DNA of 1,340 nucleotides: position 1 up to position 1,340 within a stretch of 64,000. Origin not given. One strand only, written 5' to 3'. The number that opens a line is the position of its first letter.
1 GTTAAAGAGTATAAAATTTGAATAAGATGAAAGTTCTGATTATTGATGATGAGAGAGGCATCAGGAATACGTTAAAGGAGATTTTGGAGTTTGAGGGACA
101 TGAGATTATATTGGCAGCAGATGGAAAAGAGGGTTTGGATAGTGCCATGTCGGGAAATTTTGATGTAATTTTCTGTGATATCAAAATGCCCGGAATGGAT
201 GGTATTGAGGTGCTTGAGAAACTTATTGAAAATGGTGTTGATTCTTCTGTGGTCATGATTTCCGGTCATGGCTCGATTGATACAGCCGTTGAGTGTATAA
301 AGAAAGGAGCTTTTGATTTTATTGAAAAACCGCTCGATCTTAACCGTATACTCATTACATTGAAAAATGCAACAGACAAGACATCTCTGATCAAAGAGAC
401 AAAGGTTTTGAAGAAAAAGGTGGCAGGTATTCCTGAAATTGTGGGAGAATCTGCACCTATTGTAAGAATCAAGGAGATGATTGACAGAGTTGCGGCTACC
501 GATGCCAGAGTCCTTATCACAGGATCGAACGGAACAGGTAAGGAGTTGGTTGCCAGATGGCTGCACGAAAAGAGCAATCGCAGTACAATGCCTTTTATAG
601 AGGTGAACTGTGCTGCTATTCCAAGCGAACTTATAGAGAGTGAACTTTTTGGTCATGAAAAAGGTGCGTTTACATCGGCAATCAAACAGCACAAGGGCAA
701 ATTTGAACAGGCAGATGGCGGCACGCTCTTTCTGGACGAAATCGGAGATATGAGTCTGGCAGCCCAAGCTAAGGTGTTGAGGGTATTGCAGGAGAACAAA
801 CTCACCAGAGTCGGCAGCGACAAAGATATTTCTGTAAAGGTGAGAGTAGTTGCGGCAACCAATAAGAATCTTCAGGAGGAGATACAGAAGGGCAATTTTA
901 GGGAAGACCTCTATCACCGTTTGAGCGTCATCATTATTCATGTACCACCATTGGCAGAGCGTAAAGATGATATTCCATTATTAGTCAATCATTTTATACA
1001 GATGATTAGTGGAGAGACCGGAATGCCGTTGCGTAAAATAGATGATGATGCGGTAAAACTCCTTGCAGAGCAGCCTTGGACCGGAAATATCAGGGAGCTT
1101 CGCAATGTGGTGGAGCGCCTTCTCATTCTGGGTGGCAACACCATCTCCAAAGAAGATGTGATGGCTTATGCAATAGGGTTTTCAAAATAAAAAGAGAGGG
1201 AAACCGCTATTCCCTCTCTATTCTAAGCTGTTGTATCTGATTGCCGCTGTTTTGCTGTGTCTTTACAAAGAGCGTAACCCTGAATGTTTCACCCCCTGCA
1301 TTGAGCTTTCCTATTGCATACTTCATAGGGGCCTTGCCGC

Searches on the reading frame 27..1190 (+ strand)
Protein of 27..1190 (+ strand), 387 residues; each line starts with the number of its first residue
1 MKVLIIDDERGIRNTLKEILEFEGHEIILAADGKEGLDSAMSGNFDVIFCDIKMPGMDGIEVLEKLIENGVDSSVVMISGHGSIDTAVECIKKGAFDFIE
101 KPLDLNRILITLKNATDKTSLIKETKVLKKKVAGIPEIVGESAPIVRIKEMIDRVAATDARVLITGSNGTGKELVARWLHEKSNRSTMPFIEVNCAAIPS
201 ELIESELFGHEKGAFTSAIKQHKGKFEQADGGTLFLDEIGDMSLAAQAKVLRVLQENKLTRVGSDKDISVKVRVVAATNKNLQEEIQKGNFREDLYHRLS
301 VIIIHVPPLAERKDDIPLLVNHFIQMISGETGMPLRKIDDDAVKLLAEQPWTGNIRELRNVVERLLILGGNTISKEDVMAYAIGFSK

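Call 83: search_protein_families(library=padloc, alignment_id=A3, max_evalue=0.00001)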
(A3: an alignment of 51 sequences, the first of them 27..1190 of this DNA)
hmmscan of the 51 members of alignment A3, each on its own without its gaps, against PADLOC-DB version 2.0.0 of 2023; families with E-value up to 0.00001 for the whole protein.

A. member 1, window:27-1190:+ (387 aa): 3 families
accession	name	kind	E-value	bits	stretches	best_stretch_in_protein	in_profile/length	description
PDLC01995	RtcR_PspF2--CARF_AAA_HTH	-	2e-106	355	1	90-379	124-411/481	-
PDLC01993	RtcR--CARF_AAA_HTH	-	3.6e-54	182.1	1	141-375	185-429/523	-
PDLC01994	RtcR_PspF1--CARF_AAA_HTH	-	1.1e-53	180.9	1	138-375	162-394/468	-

B. families by the number of members that match (of 51 scanned): 17 families
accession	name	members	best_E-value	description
PDLC04135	mad3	2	9.5e-33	mads_3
PDLC04140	mad8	2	2.5e-14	mads_8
PDLC01097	C3a214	1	2.8e-116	GlgB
PDLC01995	RtcR_PspF2--CARF_AAA_HTH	1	2e-106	-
PDLC01993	RtcR--CARF_AAA_HTH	1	3.6e-54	-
PDLC01994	RtcR_PspF1--CARF_AAA_HTH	1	1.1e-53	-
PDLC03839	LeoA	1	3.3e-14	-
PDLC02196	IetA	1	8.7e-09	-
PDLC03841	LeoBC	1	6.9e-08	-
PDLC03838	DolB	1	1.1e-07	-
PDLC02980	AriA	1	1.5e-07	-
PDLC04606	PDC-M37B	1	2.3e-07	-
PDLC02914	ATPase-Toprim_I-B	1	2.9e-07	-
PDLC00441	ThsC2|ThsC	1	4.3e-07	HIT family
PDLC04232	IetA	1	7.5e-07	-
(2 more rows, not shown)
